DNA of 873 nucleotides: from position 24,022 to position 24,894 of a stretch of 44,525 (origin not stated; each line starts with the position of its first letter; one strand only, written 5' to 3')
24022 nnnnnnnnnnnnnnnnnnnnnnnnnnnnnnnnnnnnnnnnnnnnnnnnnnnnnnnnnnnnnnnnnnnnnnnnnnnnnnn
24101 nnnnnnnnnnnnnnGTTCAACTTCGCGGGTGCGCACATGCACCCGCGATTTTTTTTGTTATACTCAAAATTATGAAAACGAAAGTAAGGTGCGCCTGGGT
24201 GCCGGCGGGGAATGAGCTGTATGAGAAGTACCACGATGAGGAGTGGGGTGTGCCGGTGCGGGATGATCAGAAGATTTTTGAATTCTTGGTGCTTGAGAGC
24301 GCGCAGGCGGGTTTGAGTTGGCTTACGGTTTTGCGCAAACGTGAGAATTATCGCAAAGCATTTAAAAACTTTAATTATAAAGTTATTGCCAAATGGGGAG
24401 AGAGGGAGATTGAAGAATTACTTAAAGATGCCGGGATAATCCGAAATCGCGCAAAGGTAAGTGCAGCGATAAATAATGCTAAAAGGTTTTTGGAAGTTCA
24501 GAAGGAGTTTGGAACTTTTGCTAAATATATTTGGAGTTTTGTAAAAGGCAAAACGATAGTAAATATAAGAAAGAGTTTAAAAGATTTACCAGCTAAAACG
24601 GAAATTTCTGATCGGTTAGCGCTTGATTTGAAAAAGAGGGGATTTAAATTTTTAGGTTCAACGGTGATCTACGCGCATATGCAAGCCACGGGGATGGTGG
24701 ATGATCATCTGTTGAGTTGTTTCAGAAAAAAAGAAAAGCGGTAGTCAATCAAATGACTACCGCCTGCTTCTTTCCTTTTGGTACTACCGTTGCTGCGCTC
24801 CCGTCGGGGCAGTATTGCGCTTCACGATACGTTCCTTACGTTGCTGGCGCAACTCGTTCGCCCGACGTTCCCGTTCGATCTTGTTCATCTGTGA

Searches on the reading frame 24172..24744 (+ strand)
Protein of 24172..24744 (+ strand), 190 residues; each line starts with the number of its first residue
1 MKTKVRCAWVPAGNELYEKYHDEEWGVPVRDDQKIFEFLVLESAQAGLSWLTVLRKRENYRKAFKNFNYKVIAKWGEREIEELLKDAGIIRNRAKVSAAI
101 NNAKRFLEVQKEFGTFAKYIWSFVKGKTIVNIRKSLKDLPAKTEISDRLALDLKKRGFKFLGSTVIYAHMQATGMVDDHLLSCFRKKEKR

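Call 49: search_protein_families(library=pfam, proteins=[window:24172-24744:+], max_evalue=0.001)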
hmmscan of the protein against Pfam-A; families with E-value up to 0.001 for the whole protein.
window:24172-24744:+ (190 aa): 1 family
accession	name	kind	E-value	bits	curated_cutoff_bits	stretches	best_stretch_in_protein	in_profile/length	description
PF03352.18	Adenine_glyco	-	4.8e-79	264.7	25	1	12-185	4-176/177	Methyladenine glycosylase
